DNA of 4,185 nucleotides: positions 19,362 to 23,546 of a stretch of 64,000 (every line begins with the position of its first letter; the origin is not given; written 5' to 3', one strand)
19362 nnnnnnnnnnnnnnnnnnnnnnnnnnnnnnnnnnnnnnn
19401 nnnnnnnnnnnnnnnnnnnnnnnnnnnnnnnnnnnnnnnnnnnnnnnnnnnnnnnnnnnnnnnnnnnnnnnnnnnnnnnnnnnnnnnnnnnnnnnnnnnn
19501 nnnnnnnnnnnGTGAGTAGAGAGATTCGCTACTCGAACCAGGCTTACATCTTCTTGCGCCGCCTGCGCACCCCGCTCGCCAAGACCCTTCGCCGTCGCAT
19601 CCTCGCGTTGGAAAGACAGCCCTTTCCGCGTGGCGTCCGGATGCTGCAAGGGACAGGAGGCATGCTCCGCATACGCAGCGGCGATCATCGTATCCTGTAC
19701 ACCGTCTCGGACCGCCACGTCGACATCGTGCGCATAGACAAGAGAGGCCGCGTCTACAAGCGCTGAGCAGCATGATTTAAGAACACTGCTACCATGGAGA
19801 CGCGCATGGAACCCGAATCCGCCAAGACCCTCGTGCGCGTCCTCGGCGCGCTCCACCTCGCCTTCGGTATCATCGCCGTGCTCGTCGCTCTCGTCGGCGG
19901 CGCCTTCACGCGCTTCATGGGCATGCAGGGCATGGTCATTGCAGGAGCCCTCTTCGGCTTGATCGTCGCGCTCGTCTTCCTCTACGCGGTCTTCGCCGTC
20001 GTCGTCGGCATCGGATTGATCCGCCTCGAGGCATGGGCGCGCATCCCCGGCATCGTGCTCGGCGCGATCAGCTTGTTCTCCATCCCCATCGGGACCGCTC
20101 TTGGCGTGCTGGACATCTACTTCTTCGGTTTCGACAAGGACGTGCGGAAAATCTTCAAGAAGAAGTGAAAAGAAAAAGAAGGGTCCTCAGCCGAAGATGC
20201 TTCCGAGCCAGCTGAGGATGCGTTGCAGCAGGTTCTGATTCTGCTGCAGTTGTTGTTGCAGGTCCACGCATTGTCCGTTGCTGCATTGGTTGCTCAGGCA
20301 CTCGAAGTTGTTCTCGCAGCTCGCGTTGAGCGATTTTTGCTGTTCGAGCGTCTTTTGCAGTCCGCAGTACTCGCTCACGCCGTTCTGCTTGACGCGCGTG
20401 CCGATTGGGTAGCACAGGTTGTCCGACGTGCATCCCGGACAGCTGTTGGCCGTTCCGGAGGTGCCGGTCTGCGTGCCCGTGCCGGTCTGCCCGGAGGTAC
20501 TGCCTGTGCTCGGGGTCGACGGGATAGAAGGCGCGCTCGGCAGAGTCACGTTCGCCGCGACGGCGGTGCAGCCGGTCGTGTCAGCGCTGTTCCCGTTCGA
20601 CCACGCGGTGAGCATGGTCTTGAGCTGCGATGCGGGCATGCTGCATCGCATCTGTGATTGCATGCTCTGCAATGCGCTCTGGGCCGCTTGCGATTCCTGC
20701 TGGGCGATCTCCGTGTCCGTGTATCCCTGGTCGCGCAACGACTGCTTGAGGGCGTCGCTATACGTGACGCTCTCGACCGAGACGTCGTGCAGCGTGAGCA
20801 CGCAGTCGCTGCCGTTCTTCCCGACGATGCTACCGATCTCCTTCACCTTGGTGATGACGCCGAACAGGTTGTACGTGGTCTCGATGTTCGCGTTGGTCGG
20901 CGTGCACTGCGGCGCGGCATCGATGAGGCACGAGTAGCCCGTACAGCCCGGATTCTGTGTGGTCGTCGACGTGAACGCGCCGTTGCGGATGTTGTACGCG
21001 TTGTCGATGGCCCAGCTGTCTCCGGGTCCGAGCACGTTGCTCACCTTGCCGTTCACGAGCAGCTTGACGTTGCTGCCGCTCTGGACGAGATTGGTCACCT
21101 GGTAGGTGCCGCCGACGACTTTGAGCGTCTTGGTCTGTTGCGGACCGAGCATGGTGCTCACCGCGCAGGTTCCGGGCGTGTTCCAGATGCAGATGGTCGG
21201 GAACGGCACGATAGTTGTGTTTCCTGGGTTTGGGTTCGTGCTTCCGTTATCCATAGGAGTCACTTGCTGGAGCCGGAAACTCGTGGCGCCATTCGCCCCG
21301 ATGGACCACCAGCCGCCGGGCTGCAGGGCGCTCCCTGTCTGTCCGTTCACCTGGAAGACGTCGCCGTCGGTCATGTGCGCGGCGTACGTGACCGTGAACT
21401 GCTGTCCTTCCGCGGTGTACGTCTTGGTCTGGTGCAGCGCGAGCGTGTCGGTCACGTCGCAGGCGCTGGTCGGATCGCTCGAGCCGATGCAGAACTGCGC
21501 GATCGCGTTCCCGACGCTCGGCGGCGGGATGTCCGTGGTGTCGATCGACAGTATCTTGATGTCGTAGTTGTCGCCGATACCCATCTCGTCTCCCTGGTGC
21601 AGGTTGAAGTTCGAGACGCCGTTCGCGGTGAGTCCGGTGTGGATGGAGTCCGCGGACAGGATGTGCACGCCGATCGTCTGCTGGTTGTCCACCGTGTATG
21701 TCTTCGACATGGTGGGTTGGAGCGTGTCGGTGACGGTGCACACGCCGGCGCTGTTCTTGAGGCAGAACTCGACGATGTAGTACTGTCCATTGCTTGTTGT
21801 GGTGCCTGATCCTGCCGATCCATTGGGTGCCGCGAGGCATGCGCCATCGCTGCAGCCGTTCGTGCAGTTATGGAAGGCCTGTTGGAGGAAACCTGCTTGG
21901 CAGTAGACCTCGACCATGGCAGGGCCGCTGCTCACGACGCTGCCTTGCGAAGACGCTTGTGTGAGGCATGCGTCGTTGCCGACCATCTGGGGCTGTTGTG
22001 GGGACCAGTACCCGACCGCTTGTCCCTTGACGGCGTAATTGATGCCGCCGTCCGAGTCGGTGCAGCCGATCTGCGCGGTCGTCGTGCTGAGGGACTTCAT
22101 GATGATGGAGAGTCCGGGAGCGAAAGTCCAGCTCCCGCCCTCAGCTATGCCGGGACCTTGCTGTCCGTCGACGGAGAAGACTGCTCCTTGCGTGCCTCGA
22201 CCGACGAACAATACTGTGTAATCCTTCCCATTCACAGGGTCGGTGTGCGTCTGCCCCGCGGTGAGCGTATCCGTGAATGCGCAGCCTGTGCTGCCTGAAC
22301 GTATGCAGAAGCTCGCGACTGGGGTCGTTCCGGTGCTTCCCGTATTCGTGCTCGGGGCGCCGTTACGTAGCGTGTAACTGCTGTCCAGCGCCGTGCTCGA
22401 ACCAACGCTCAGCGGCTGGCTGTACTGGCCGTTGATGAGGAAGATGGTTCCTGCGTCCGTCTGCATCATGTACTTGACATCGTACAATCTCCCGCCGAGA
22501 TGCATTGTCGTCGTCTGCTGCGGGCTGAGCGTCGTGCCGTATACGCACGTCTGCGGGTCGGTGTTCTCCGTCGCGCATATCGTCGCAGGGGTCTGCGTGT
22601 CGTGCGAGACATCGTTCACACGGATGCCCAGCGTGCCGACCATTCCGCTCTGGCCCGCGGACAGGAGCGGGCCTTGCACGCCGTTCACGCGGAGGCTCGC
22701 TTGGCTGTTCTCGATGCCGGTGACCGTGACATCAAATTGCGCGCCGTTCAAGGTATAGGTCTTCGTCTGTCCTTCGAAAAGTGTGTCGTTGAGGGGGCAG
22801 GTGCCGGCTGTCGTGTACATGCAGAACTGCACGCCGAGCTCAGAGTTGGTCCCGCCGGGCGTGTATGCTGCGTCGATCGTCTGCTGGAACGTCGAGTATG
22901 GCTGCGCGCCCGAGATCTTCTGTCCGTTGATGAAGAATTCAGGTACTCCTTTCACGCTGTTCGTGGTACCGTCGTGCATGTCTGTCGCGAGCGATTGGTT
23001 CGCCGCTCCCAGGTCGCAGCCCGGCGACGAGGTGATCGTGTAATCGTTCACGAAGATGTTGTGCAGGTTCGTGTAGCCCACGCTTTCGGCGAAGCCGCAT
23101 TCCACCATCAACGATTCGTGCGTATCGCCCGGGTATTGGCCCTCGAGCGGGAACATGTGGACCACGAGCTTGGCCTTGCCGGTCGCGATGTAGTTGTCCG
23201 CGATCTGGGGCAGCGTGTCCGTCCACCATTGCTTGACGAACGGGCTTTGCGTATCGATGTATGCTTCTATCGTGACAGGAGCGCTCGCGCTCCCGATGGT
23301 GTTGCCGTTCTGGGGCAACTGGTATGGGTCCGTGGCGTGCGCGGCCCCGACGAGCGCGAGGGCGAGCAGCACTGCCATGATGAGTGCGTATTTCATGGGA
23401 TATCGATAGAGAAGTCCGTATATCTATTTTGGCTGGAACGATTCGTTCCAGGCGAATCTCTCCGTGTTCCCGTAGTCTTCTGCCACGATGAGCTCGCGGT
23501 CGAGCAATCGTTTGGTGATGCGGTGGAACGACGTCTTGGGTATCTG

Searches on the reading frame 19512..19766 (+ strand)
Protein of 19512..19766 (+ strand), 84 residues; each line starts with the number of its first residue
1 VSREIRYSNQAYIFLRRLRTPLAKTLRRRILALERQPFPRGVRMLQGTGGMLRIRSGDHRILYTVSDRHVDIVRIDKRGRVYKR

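Call 29: search_protein_families(library=pfam, max_evalue=0.001, proteins=[window:19512-19766:+])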
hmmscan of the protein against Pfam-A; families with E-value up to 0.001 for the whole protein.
window:19512-19766:+ (84 aa): 1 family
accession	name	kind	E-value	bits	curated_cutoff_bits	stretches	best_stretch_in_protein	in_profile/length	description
PF05016.21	ParE_toxin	-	4.9e-07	30.7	23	1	7-82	3-89/89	ParE toxin of type II toxin-antitoxin system, parDE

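Call 65: find_homologous_proteins(query=window:19512-19766:+, max_evalue=0.00001)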
Query window:19512-19766:+ (84 aa): 1 proteins with E <= 0.00001 among 1 candidates.
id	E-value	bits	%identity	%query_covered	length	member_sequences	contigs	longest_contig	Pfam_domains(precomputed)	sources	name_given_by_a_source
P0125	3.2e-46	172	100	100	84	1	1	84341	PF05016.22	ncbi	-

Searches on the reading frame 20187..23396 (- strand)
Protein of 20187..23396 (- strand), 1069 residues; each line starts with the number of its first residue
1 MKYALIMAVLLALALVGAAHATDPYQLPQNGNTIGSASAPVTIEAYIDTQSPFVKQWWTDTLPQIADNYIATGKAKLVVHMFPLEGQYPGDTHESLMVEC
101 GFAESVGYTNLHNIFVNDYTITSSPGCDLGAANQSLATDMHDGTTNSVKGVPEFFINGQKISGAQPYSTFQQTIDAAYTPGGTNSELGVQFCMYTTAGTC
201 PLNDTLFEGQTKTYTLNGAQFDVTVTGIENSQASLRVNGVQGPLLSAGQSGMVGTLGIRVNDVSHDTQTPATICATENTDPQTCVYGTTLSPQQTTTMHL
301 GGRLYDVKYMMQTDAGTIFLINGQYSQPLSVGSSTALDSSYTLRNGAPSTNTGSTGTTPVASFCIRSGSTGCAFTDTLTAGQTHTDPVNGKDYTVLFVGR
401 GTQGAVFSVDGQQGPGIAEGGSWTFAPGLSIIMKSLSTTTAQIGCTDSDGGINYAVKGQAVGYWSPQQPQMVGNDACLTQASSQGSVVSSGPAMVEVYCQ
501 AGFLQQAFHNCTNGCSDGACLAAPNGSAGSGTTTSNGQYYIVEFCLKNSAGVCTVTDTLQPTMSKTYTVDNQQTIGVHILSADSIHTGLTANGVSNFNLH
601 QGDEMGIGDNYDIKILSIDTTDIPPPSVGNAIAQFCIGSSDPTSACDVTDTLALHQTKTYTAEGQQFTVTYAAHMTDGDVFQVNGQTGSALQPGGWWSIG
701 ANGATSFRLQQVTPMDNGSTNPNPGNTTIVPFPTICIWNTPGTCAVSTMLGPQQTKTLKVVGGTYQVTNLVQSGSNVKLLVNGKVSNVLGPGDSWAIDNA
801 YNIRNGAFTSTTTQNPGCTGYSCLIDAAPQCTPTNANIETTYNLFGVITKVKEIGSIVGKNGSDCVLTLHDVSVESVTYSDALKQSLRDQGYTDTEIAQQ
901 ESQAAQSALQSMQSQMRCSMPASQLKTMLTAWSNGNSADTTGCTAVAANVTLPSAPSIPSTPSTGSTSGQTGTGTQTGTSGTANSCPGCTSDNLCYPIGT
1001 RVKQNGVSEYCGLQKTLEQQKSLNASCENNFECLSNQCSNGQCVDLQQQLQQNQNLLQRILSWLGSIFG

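Call 29: search_protein_families(library=pfam, max_evalue=0.001, proteins=[window:20187-23396:-])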
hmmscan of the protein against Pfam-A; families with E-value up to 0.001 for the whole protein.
window:20187-23396:- (1069 aa): 2 families
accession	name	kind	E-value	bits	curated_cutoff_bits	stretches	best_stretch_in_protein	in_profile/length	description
PF13462.12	Thioredoxin_4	-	5.4e-12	46.6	23.2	1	31-105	5-76/165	Thioredoxin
PF01323.26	DSBA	-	3.4e-06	27.4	25.6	0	131-174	147-190/191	DSBA-like thioredoxin domain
